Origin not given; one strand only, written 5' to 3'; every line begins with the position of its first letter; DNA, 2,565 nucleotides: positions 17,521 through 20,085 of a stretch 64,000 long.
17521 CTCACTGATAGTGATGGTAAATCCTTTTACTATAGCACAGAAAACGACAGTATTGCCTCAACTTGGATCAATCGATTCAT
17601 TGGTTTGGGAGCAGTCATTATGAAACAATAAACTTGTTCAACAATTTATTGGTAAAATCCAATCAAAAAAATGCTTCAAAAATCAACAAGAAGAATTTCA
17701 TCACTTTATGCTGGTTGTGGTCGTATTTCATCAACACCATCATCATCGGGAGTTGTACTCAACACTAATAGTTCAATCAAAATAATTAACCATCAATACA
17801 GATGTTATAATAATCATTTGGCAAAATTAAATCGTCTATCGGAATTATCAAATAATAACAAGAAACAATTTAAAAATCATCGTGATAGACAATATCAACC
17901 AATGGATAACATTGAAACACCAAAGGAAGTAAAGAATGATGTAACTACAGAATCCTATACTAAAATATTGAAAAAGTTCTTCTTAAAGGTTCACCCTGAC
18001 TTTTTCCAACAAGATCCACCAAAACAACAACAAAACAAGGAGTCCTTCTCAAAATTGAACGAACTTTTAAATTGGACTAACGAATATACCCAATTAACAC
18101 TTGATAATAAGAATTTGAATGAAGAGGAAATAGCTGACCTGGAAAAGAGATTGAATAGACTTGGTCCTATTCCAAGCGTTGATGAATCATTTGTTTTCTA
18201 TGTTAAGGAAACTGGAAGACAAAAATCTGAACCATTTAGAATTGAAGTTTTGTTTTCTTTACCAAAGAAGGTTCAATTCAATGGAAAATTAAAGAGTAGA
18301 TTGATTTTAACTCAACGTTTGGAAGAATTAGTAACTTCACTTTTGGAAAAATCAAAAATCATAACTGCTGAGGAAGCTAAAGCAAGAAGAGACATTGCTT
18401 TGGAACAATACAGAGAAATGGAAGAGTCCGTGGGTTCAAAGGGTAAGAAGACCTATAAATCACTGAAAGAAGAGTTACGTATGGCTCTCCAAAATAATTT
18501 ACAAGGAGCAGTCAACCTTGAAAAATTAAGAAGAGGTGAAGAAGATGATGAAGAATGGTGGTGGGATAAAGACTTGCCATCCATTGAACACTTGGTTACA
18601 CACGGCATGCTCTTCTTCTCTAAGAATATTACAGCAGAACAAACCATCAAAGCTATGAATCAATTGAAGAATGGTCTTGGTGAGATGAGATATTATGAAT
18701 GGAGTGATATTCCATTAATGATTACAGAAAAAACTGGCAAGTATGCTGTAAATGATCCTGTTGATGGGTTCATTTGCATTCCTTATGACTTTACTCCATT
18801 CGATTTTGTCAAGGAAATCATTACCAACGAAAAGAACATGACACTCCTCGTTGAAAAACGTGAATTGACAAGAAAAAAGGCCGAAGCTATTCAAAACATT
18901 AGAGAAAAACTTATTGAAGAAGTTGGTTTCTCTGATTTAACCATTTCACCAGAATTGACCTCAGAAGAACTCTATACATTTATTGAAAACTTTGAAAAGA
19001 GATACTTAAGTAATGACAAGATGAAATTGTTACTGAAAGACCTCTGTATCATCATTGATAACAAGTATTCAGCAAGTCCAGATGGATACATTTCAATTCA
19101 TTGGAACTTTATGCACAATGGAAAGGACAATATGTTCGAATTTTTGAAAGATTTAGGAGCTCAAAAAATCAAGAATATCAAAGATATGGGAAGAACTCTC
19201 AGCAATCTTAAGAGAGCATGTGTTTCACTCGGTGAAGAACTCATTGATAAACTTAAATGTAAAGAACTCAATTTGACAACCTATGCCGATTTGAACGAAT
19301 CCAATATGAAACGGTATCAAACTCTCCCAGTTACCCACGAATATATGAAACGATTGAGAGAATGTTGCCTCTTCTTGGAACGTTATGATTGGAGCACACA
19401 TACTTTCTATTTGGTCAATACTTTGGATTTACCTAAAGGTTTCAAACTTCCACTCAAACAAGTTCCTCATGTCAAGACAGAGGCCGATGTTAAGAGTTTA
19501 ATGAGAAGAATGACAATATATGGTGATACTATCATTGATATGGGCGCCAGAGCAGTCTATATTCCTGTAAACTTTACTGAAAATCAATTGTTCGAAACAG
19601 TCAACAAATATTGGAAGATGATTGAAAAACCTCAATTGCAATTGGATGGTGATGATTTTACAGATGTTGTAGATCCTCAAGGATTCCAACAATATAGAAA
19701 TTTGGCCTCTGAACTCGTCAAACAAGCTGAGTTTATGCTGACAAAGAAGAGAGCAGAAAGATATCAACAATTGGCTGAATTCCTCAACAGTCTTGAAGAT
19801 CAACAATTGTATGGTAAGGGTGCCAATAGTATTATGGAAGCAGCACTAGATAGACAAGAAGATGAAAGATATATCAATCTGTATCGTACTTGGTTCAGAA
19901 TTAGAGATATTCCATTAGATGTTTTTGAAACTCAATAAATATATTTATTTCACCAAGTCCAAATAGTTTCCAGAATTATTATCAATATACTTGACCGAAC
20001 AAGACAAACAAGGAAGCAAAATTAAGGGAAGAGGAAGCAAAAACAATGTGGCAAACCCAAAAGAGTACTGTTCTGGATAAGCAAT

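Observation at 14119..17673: Extremely tight gene packing, including same-strand gaps of 0-40 bp and convergent stops 1-4 bp apart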

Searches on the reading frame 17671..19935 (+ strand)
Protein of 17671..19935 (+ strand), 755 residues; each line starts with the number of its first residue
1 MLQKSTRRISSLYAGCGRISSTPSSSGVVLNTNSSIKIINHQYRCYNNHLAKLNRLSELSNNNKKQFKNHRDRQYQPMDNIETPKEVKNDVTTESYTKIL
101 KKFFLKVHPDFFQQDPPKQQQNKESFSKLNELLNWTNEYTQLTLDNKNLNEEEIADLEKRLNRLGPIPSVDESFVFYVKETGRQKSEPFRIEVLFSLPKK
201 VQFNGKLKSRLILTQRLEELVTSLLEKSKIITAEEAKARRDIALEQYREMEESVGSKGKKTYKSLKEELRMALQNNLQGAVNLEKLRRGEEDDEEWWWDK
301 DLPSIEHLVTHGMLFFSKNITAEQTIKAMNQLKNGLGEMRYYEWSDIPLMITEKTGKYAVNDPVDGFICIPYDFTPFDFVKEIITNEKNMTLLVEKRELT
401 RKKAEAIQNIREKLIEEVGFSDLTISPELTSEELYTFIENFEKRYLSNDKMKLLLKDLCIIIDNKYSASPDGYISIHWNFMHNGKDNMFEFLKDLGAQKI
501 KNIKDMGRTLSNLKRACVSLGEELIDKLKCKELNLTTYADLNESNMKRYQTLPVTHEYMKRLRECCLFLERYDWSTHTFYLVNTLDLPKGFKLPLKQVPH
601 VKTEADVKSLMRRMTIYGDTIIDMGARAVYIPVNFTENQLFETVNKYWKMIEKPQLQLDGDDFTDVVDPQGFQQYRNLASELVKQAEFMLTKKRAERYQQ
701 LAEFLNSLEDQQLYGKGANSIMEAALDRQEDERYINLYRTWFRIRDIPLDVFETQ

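Call 11: search_protein_families(library=pfam, proteins=[window:17671-19935:+], max_evalue=0.01)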
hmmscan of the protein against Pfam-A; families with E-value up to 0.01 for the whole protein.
window:17671-19935:+ (755 aa): 3 families
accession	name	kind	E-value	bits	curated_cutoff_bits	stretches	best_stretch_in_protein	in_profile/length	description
PF14687.11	DUF4460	-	1.6e-09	38.2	25.5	1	91-138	5-52/110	Domain of unknown function (DUF4460)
PF14688.11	DUF4461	-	3.4e-08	34.1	24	1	343-481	180-308/308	Domain of unknown function (DUF4461)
PF01196.24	Ribosomal_L17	-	3.3e-06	28.3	27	0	396-477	14-79/97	Ribosomal protein L17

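Call 46: find_homologous_proteins(query=window:17671-19935:+, max_evalue=1e-10)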
Query window:17671-19935:+ (755 aa): 4 proteins with E <= 1e-10 among 8000 candidates.
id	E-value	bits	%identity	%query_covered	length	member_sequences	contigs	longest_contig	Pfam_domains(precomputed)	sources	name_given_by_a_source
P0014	0.0e+0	1079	70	88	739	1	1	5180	PF14688.12,PF14687.12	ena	-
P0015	0.0e+0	1055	68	88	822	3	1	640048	PF14688.12,PF14687.12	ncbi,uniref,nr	ncbi:hypothetical protein FDP41_006668 [Naegleria fowleri]|uniref:DUF4460 domain-containing protein 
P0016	0.0e+0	1042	67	89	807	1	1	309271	PF14688.12,PF14687.12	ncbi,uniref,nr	ncbi:hypothetical protein C9374_010573 [Naegleria lovaniensis]|uniref:DUF4460 domain-containing prot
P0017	1.0e-126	442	55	53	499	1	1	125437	PF14688.12,PF14687.12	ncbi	ncbi:hypothetical protein ABK040_005046 [Willaertia magna]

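Call 48: find_encoding_contigs(protein=P0016, flank=8000, max_places=2)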
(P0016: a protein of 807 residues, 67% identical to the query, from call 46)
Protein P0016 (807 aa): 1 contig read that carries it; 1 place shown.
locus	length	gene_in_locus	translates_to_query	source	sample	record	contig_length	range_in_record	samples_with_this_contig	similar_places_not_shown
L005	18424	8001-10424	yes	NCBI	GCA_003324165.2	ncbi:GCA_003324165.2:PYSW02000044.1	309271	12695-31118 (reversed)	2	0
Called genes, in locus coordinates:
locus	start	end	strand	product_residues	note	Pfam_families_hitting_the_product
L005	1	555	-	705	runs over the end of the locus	PF12796:Ank_2, PF00023:Ank (faint), PF13606:Ank_3 (faint), PF13637:Ank_4 (faint), PF13857:Ank_5 (faint), PF12796:Ank_2, PF01753:zf-MYND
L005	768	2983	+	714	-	PF07969:Amidohydro_3, PF01979:Amidohydro_1 (weak)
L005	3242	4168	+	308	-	-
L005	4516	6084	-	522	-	-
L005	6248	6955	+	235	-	-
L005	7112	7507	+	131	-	-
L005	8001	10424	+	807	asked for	PF14687:DUF4460, PF14688:DUF4461 (faint)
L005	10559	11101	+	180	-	-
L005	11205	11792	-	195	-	-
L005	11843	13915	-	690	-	-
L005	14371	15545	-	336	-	PF17745:Ydr279_N (weak)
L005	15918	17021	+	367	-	-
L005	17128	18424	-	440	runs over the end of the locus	PF00351:Biopterin_H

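Call 49: find_encoding_contigs(protein=P0017, flank=8000, max_places=2)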
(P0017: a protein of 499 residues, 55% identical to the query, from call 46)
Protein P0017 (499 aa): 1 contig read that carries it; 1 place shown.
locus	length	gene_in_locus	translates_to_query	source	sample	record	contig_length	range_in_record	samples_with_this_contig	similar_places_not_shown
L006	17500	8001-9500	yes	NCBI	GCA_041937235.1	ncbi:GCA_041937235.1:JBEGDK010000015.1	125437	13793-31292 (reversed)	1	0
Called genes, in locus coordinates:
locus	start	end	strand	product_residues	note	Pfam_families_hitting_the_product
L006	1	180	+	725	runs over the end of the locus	PF12937:F-box-like (weak)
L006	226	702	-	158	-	-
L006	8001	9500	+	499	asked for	PF14687:DUF4460 (weak), PF14688:DUF4461 (weak)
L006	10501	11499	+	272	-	PF02209:VHP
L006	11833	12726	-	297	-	-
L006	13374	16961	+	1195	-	-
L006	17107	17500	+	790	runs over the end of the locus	PF00069:Pkinase, PF07714:PK_Tyr_Ser-Thr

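Call 51: find_encoding_contigs(protein=P0014, flank=8000, max_places=3)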
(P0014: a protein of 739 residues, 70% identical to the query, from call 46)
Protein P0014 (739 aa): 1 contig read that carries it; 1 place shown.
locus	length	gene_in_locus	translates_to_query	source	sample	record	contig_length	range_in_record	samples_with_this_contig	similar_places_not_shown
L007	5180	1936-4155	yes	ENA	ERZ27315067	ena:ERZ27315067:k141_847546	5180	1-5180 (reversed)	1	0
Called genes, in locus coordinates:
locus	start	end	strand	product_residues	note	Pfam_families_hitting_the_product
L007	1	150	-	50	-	?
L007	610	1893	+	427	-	-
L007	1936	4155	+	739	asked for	PF14688:DUF4461 (faint), PF14687:DUF4460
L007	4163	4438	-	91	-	-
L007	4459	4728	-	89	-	-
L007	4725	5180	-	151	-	?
